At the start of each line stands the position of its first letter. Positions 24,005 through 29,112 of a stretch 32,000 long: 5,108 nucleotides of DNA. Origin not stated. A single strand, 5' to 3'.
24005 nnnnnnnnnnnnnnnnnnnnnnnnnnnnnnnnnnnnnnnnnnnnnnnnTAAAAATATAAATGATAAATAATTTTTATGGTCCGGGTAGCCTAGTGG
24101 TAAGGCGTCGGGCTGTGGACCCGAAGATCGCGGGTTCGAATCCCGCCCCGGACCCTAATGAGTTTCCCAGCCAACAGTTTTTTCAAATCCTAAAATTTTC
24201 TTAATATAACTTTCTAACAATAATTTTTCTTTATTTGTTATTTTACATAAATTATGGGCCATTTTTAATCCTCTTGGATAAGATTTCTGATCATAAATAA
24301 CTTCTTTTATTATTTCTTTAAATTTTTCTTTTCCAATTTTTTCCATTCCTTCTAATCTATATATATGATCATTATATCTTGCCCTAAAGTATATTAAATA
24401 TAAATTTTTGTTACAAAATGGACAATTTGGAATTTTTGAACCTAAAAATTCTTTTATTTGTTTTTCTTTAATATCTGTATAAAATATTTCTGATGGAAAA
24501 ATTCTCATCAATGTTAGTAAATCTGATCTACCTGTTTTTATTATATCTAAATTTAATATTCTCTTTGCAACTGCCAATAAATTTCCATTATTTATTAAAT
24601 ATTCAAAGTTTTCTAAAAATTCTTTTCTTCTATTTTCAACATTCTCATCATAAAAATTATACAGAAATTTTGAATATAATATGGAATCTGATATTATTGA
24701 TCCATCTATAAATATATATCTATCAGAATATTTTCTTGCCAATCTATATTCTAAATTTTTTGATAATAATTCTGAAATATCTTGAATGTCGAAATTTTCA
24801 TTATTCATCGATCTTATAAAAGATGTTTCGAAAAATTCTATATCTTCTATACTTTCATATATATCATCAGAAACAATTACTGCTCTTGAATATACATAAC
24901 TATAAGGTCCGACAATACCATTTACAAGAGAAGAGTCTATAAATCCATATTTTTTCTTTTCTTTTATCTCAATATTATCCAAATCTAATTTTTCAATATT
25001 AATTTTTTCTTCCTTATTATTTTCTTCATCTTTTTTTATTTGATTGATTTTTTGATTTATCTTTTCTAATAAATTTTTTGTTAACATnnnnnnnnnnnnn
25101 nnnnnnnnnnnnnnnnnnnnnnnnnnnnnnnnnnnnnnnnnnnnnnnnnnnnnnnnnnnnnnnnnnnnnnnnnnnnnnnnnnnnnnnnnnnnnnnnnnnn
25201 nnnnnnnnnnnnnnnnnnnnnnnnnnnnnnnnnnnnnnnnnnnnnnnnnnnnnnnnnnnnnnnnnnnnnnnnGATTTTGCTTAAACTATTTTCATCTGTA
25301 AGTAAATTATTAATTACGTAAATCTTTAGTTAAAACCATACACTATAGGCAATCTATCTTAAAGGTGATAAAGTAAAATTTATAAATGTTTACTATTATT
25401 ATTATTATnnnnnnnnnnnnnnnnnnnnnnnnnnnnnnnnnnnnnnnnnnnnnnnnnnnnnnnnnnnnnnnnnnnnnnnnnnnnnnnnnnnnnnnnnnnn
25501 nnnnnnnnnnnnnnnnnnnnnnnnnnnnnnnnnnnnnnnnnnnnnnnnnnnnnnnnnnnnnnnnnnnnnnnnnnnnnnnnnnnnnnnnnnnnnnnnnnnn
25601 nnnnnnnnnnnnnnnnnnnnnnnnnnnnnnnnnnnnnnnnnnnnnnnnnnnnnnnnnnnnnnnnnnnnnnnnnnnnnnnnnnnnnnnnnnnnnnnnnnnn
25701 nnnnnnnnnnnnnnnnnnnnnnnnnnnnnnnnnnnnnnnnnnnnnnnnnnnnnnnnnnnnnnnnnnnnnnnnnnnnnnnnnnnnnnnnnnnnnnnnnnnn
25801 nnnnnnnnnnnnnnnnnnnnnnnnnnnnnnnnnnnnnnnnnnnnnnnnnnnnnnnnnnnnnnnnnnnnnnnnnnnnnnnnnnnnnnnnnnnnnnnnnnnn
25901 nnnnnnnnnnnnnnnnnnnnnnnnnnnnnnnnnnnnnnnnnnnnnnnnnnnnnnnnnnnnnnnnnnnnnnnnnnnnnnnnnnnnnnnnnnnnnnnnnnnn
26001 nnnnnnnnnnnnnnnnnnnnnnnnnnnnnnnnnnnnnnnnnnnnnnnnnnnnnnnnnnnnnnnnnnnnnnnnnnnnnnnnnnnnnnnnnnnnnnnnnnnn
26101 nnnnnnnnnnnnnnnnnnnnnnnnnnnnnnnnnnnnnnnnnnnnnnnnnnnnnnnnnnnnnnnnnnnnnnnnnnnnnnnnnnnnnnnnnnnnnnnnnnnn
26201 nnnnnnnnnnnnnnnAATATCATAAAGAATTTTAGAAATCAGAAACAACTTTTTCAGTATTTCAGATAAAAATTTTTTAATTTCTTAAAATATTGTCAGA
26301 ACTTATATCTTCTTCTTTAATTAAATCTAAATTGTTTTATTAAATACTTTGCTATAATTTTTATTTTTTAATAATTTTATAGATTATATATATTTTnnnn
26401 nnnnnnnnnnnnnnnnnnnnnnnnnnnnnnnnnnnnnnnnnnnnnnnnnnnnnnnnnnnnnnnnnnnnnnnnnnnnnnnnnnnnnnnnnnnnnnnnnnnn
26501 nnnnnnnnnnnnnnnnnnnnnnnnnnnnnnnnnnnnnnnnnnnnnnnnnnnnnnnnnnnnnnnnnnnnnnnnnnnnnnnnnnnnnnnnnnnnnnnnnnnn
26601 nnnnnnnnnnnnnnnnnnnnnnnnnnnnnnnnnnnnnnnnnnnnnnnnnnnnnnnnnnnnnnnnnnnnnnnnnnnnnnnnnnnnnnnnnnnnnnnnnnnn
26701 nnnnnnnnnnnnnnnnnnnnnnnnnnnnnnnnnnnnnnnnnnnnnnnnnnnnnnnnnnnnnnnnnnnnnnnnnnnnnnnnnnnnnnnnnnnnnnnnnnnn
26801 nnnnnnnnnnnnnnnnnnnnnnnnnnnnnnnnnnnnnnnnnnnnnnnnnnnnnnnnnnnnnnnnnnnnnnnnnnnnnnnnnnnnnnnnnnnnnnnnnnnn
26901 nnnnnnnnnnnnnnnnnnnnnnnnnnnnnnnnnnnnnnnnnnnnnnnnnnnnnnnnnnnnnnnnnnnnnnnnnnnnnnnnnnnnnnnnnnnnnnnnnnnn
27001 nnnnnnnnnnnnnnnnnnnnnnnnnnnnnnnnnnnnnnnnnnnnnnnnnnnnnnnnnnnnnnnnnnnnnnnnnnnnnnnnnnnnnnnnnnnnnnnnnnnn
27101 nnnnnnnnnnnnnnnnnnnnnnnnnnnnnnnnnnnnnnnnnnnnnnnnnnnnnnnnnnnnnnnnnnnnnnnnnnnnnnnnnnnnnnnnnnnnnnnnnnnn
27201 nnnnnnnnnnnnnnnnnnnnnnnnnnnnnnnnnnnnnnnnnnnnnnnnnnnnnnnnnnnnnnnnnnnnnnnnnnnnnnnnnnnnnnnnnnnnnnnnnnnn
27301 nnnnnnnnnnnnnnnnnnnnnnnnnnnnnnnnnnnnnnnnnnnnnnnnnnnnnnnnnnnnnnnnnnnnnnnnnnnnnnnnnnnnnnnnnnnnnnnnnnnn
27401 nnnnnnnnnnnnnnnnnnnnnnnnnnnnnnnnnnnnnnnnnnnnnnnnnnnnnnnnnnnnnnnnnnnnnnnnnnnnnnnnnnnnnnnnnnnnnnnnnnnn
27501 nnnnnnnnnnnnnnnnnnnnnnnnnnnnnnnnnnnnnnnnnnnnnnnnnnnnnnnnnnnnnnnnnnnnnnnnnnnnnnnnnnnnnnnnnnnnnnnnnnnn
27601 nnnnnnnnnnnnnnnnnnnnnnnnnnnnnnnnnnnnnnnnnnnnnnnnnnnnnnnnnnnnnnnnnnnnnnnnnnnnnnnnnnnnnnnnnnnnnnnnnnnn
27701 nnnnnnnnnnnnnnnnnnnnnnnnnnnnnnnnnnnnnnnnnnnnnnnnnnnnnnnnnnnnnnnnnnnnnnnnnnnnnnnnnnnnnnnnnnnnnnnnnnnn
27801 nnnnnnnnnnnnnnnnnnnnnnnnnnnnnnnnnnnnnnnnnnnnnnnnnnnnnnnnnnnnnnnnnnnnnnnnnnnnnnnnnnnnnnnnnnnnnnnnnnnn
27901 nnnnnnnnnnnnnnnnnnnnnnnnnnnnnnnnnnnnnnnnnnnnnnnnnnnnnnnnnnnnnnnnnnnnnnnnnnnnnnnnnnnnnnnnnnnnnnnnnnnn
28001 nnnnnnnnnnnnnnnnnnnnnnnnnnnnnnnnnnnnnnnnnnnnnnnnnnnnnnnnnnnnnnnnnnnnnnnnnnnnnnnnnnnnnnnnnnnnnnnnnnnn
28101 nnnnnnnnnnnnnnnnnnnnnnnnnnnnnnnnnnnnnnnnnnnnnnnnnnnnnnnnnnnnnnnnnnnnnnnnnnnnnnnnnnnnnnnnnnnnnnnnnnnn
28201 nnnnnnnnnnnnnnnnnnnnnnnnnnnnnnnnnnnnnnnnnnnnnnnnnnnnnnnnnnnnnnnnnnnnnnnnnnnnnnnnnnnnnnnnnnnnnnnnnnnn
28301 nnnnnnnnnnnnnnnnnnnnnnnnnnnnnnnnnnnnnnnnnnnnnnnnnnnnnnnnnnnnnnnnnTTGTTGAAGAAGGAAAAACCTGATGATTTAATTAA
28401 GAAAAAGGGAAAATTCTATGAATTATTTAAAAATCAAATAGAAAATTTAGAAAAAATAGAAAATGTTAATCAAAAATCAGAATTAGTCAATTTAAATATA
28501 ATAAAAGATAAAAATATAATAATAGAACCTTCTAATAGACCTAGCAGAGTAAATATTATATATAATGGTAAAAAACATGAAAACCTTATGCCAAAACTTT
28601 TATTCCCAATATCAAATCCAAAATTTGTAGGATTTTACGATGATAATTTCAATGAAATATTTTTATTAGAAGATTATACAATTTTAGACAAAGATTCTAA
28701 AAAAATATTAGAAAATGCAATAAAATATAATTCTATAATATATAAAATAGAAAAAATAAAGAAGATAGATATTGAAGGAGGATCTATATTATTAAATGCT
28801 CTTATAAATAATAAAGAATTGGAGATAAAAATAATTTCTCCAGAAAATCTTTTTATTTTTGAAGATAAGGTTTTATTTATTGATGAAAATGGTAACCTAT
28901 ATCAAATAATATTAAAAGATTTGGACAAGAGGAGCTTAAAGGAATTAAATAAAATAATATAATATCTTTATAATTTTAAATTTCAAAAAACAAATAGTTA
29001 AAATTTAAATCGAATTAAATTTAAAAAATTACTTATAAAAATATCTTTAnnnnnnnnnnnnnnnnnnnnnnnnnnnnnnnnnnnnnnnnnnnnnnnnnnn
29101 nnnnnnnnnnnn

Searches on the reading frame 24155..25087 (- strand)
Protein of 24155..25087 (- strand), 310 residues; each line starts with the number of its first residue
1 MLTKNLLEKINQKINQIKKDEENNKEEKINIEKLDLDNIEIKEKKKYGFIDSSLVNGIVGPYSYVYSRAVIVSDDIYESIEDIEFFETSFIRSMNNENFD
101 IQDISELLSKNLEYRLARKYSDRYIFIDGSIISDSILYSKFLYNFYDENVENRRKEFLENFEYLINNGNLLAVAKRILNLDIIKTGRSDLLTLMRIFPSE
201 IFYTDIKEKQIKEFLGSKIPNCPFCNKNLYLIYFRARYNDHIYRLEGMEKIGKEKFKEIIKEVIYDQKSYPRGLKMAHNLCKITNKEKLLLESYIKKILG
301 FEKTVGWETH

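Call 9: search_protein_families(library=pfam, max_evalue=0.001, proteins=[window:24155-25087:-])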
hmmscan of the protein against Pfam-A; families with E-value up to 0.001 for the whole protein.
window:24155-25087:- (310 aa): 1 family
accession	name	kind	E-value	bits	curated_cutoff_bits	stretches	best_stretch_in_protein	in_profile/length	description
PF09376.16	NurA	-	7.3e-11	42.5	21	1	57-283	34-254/254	NurA domain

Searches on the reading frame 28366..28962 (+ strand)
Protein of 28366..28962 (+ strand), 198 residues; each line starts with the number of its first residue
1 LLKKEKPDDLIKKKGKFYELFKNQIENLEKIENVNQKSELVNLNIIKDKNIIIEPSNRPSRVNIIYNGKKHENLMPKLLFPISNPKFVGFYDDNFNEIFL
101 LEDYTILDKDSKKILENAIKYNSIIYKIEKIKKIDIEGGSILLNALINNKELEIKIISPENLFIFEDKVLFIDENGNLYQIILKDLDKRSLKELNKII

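Call 9: search_protein_families(library=pfam, max_evalue=0.001, proteins=[window:28366-28962:+])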
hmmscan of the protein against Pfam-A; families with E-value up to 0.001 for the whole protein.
window:28366-28962:+ (198 aa): 1 family
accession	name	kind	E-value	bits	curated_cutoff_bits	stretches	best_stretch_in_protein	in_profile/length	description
PF08909.16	DUF1854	-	5.7e-23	81.6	26.8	1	71-196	1-129/130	Domain of unknown function (DUF1854)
